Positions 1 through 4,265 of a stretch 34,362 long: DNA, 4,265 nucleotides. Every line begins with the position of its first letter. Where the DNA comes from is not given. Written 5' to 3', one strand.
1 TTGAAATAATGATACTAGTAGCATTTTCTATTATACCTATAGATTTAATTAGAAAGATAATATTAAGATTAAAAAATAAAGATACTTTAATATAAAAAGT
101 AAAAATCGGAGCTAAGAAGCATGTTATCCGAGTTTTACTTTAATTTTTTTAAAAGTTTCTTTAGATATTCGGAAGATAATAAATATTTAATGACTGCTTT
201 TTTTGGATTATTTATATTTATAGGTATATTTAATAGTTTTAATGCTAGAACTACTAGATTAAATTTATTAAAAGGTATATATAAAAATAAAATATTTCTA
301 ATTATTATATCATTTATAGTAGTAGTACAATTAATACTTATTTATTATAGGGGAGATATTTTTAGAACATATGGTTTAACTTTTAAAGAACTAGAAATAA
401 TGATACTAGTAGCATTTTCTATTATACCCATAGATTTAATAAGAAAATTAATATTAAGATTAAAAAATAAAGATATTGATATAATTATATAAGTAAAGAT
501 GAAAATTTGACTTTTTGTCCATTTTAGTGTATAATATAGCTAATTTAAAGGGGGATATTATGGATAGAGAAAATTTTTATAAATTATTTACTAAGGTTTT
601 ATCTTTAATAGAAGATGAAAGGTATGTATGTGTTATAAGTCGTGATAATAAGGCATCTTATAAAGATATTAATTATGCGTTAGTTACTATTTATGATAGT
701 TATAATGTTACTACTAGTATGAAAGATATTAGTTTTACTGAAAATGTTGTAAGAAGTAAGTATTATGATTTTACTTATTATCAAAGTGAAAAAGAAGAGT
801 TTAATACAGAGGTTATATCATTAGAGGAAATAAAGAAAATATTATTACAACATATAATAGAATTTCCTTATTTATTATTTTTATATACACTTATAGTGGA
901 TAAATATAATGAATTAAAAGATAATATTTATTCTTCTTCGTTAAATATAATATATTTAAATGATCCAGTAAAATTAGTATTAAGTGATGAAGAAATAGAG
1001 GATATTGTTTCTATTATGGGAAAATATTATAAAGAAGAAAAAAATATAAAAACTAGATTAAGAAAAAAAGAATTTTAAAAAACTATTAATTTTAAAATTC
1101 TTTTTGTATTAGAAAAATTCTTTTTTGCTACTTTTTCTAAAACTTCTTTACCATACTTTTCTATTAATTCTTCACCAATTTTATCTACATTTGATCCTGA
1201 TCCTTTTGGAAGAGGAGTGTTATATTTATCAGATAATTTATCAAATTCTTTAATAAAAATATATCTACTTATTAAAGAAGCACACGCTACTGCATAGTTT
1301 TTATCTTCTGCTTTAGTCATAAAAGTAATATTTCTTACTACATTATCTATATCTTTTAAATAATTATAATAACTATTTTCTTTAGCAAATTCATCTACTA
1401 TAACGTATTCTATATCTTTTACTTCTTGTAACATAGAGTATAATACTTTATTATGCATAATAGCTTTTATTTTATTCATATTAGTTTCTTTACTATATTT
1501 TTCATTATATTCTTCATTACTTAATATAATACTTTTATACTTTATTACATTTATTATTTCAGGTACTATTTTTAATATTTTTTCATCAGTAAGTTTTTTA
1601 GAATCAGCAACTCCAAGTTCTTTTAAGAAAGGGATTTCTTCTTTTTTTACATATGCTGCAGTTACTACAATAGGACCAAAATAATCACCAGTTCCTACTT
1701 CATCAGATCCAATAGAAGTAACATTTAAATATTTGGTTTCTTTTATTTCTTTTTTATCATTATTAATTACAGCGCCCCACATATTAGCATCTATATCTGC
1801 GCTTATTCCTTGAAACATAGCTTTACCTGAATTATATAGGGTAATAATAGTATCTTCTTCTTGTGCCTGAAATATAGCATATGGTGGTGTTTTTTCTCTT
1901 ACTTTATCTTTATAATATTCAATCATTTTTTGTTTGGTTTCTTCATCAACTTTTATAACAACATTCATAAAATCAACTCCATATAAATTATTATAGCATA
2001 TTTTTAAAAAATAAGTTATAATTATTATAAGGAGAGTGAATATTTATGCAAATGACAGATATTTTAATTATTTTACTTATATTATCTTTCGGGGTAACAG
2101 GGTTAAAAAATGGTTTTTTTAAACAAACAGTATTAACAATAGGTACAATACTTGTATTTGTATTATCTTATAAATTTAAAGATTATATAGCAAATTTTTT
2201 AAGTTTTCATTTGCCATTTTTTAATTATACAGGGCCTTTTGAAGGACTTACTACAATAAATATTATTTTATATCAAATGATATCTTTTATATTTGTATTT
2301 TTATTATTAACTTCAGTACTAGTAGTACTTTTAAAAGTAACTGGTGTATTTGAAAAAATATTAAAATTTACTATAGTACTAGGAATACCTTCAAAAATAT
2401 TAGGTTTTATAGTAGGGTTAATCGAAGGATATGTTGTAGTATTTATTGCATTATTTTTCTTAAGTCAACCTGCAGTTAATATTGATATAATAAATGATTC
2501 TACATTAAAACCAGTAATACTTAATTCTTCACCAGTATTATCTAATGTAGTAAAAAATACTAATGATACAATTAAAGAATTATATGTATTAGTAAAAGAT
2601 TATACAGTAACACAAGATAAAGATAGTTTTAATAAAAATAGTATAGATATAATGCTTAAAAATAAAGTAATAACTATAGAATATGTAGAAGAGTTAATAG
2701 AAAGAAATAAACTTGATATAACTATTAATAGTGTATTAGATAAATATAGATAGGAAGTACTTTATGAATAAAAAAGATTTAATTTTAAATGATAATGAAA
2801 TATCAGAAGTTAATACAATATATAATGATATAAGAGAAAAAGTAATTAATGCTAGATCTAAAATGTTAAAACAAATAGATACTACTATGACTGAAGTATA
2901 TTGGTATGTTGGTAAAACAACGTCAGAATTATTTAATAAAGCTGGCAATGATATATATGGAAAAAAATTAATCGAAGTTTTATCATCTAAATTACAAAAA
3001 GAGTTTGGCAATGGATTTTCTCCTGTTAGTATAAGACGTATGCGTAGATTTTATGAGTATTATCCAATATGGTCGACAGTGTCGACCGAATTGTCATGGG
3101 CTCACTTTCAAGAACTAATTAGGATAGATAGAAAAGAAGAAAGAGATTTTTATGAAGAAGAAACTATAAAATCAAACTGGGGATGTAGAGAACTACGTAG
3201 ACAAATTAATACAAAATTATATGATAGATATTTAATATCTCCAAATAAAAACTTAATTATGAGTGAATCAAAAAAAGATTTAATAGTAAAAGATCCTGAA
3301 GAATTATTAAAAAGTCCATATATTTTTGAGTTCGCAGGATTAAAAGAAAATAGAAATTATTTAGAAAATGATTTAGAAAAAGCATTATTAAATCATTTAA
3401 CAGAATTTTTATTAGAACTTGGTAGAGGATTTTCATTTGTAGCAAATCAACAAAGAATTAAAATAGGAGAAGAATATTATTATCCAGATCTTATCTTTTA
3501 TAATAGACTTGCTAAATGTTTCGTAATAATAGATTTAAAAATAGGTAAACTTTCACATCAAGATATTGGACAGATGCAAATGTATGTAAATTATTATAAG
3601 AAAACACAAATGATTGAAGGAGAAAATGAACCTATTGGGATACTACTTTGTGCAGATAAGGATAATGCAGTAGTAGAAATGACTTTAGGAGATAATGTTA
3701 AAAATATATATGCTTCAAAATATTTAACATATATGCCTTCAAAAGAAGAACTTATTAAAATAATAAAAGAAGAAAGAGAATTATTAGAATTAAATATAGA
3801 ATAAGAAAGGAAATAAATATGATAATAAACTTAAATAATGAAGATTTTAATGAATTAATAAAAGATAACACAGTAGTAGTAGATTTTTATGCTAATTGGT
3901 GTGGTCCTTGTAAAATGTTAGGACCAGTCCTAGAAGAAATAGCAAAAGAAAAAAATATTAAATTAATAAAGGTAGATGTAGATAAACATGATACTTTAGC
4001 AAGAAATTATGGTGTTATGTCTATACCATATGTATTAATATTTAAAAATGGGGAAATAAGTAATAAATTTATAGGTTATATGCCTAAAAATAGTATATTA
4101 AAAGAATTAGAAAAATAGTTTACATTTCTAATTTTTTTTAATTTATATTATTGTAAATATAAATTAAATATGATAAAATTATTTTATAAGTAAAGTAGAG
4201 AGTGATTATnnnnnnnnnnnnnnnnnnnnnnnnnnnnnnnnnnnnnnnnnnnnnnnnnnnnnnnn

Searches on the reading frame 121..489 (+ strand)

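Call 21: search_protein_families(library=pfam, proteins=[window:121-489:+], max_evalue=0.001)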
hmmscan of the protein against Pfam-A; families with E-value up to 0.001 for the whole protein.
window:121-489:+ (123 aa): 1 family
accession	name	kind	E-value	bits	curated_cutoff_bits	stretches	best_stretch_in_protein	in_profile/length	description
PF00689.26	Cation_ATPase_C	-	1.7e-17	64.2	27.3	1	7-111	67-175/175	Cation transporting ATPase, C-terminus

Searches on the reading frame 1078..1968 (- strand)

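Call 21: search_protein_families(library=pfam, proteins=[window:1078-1968:-], max_evalue=0.001)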
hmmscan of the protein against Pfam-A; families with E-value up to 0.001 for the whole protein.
window:1078-1968:- (297 aa): 2 families
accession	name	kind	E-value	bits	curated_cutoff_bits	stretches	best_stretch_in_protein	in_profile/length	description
PF01351.25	RNase_HII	-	2.1e-44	152.3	25.8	1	86-288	1-199/199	Ribonuclease HII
PF11858.14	DUF3378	-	3.7e-20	72.3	27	1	2-74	1-73/76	Domain of unknown function (DUF3378)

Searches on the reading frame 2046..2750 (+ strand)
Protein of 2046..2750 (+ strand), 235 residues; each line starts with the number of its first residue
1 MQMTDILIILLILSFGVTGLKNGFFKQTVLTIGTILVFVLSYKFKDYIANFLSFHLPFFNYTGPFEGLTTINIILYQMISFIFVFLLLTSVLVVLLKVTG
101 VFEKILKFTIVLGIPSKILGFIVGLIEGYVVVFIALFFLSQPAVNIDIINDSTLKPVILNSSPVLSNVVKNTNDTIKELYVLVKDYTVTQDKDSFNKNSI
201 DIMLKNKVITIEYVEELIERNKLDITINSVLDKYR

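Call 21: search_protein_families(library=pfam, proteins=[window:2046-2750:+], max_evalue=0.001)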
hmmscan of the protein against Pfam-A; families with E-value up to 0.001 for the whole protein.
window:2046-2750:+ (235 aa): 1 family
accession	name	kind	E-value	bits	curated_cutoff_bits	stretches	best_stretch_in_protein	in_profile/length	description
PF02674.22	Colicin_V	-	1.5e-16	61.1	29.3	1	5-161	2-142/144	Colicin V production protein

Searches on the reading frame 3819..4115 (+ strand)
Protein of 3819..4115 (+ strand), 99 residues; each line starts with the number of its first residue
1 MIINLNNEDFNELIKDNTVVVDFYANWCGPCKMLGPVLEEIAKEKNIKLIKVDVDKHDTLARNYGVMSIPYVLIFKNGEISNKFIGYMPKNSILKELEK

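Call 21: search_protein_families(library=pfam, proteins=[window:3819-4115:+], max_evalue=0.001)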
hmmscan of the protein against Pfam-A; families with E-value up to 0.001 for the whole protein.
window:3819-4115:+ (99 aa): 9 families
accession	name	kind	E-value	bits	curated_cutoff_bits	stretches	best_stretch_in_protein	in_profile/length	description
PF00085.26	Thioredoxin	-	1e-28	99.8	23.5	1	2-98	2-102/103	Thioredoxin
PF13098.12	Thioredoxin_2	-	3.5e-09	37.4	27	1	18-97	7-104/104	Thioredoxin-like domain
PF14595.12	Thioredoxin_9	-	2.2e-07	31.3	25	1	13-85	38-114/129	Thioredoxin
PF13192.12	Thioredoxin_3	-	3.4e-07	30.6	24.8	1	28-97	10-74/76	Thioredoxin domain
PF13905.12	Thioredoxin_8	-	9.2e-07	29.6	27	0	17-56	2-45/94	Thioredoxin-like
PF00578.27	AhpC-TSA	-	5.4e-06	26.8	26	1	11-84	21-98/124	AhpC/TSA family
PF08534.16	Redoxin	-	2.4e-05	24.6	26.6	0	9-46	22-62/148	Redoxin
PF05768.20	Glrx-like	-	3.6e-05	24.5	26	1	28-83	10-65/77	Glutaredoxin-like domain (DUF836)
PF13728.12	TraF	-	0.00017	21.9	23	1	15-79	128-203/224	F plasmid transfer operon protein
